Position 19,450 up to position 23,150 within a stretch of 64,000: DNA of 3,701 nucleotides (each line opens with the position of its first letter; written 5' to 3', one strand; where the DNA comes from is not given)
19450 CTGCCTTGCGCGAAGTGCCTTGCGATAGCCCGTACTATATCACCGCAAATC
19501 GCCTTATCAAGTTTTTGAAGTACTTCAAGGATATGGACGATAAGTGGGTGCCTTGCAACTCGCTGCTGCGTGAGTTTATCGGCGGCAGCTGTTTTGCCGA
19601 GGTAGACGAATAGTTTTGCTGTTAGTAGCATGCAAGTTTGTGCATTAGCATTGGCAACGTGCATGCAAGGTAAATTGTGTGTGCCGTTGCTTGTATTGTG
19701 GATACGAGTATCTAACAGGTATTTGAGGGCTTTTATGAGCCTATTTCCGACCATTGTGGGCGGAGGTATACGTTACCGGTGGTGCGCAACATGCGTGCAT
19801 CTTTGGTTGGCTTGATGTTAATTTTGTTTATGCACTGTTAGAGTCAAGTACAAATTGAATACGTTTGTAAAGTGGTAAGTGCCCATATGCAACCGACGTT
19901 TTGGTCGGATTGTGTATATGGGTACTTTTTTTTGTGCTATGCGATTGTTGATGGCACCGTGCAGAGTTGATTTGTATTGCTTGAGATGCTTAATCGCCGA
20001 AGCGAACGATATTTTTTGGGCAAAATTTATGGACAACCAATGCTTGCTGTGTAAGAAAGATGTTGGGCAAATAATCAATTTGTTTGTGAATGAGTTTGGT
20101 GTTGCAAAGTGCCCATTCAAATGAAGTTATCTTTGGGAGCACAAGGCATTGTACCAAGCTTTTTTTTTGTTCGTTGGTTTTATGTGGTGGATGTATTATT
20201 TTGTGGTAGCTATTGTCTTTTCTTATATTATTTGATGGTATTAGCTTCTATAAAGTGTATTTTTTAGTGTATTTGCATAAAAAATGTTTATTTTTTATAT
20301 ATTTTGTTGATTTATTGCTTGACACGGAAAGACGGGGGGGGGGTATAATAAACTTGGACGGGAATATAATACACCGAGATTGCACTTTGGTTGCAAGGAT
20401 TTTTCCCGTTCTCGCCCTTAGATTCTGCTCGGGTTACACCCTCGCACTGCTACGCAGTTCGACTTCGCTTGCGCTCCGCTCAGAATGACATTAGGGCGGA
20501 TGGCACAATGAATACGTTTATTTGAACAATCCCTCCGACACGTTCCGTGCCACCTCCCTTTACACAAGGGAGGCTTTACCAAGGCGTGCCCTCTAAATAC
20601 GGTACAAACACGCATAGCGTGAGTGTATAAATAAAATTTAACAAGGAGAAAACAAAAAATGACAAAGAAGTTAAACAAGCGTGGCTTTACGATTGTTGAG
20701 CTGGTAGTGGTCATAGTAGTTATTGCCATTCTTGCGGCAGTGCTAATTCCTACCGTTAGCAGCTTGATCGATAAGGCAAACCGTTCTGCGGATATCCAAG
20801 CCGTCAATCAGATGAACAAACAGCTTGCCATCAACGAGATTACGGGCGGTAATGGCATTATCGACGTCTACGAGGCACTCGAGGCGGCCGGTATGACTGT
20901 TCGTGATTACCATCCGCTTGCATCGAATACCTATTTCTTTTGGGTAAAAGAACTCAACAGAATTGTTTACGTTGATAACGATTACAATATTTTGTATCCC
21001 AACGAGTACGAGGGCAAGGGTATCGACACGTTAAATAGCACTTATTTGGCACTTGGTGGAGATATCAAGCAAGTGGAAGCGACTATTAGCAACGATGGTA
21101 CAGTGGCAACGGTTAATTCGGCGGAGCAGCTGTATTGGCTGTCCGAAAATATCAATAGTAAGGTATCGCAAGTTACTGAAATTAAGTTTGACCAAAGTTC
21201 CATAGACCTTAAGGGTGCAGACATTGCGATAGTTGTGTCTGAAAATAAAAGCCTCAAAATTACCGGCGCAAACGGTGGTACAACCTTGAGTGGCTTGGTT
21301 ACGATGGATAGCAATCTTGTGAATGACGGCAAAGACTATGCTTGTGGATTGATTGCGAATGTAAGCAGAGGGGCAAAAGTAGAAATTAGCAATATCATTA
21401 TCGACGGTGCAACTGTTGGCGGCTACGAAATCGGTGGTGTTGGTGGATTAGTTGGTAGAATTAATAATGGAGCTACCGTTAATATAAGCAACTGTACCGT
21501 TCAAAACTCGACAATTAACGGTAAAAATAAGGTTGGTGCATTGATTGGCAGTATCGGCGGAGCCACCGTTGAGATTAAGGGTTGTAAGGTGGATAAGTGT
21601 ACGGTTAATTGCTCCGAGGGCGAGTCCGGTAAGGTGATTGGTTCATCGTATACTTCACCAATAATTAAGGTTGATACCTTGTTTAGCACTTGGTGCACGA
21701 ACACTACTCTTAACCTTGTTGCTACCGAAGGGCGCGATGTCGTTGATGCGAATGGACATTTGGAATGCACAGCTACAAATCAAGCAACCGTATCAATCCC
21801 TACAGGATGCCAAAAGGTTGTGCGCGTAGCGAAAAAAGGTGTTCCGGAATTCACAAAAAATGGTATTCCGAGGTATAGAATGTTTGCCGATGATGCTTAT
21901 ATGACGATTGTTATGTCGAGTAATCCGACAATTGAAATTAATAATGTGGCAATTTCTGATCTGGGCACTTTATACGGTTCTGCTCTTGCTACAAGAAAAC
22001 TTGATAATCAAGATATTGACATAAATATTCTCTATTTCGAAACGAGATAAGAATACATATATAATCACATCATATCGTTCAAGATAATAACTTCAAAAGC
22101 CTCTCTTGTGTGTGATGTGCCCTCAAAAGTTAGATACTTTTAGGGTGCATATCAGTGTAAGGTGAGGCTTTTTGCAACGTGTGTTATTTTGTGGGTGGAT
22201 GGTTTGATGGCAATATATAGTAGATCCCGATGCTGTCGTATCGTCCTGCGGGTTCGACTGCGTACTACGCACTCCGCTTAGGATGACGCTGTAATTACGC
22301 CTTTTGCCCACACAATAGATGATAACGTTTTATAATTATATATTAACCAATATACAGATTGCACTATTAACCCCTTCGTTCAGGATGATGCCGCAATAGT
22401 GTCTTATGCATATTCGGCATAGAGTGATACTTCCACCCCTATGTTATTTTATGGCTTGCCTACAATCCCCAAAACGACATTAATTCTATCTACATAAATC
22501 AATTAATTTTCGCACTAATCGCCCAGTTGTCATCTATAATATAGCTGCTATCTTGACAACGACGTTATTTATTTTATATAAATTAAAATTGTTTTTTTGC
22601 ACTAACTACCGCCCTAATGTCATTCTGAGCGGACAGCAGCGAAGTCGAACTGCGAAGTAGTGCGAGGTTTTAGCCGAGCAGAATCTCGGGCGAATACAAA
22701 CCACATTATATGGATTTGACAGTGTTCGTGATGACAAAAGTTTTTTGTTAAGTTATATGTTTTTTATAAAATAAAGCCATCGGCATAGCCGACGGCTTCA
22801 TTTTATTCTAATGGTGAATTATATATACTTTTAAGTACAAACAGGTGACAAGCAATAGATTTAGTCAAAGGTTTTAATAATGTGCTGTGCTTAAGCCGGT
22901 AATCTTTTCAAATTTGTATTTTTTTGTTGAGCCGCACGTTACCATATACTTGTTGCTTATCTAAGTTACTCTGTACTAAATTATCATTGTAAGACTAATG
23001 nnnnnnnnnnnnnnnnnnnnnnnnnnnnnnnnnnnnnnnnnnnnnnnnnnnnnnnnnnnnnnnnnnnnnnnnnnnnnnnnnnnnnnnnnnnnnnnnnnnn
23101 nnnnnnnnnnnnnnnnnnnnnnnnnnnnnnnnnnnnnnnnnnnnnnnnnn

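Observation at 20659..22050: Orphan prepilin-signal protein with a GLUG/beta-helix-like passenger and no pilus machinery nearby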

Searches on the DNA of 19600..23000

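Call 14: search_rna_families(source=window, start=19600, end=23000, threshold=evalue, max_evalue=1)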
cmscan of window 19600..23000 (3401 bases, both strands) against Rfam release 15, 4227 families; matches with E-value up to 1: 1.
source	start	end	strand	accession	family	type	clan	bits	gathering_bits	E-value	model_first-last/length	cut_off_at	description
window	22756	22839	-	RF02621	BSnc120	Gene; sRNA;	-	24.6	114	0.016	1-88/88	no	Brucella sRNA 120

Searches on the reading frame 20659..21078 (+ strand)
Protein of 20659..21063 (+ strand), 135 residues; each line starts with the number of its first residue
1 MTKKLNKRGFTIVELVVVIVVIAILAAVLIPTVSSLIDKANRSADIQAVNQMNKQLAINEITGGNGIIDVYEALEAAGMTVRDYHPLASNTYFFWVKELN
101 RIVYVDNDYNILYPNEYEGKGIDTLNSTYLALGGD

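Call 67: search_protein_representatives(protein=window:20659-21063:+)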
Query: 135 residues. Proteins with E-value up to 0.001 (for the whole library): 13975; up to 1e-10: 1418; up to 1e-30: 40. The best 150 are listed.
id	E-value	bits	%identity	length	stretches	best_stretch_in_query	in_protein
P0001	1.9e-79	280.3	100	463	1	1-135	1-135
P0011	1.5e-46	174.0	62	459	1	3-135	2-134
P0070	1.7e-42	160.9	66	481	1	1-128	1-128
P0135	9.0e-42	158.6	59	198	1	3-132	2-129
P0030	2.6e-41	157.1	58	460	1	2-134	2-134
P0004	3.1e-41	156.8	58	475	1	3-134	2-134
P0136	8.3e-41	155.4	65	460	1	4-127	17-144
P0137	9.8e-41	155.2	63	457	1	4-119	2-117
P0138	1.3e-40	154.8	58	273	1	3-134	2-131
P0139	2.9e-40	153.7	67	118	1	6-116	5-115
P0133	4.3e-40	153.1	58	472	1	3-134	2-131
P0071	7.0e-40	152.4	66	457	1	4-118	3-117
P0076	9.7e-40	152.0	61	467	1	3-128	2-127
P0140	2.1e-39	150.9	60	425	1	3-119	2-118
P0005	2.7e-39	150.5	58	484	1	3-130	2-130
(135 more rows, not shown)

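Call 74: predict_structure(alignment_id=A3)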
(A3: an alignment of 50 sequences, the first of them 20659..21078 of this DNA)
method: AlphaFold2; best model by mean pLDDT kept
length: 140 residues; sequences in the alignment: 50
mean_pLDDT: 83.6   pTM: 0.69
mean pLDDT of the five models: 83.6, 82.2, 80.2, 77.4, 76.2
residues with pLDDT >= 90: 44; 70-90: 80; 50-70: 10; < 50: 6
segments of 3 or more residues with pLDDT < 50: 1-4
pLDDT, mean of each block of 10 residues (from residue 1): 54 87 86 85 92 85 70 85 83 90 93 93 87 81
secondary structure, 60 per line:
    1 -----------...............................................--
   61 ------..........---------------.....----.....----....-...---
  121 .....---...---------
elements in order: H12-58 H67-76 E92-96 E101-105 E110-113 H122-125 E129-131

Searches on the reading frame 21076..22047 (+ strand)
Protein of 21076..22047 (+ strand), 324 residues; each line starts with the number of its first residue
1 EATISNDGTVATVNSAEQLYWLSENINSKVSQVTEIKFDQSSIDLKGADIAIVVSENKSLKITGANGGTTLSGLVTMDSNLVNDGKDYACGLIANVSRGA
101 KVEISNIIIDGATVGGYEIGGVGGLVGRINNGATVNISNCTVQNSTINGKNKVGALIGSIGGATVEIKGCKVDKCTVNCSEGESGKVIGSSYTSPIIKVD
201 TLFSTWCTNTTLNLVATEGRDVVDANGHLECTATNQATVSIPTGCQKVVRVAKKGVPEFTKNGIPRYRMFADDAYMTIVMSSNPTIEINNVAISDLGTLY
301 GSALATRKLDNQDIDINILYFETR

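Call 61: find_homologous_proteins(query=window:21076-22047:+)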
Query window:21076-22047:+ (324 aa): 36 proteins with E <= 0.001 among 8000 candidates.
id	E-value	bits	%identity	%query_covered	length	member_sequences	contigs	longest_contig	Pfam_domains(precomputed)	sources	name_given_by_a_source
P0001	3.9e-203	692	100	100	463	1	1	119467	PF07963.18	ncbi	-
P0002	5.5e-96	340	56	99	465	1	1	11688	PF07963.18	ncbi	-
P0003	3.4e-77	278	49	97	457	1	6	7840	PF07963.18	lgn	-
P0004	9.1e-59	217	43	98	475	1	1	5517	PF07963.18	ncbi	-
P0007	3.0e-52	196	44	85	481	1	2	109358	PF07963.18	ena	-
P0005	1.9e-51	193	42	99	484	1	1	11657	PF07963.18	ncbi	-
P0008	2.9e-51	193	44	88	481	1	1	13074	PF07963.18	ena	-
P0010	5.1e-50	189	42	87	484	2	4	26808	PF07963.18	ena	-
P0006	1.3e-49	187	43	87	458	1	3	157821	PF07963.18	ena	-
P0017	2.4e-48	183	42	87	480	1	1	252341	PF07963.18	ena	-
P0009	8.7e-48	181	42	87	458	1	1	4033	PF07963.18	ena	-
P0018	1.8e-47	180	40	86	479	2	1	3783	PF07963.18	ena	-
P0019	1.8e-46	177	42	87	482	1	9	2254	PF07963.18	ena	-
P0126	1.2e-45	174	43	79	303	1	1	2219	-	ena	-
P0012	1.5e-45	174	41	86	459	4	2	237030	PF07963.18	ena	-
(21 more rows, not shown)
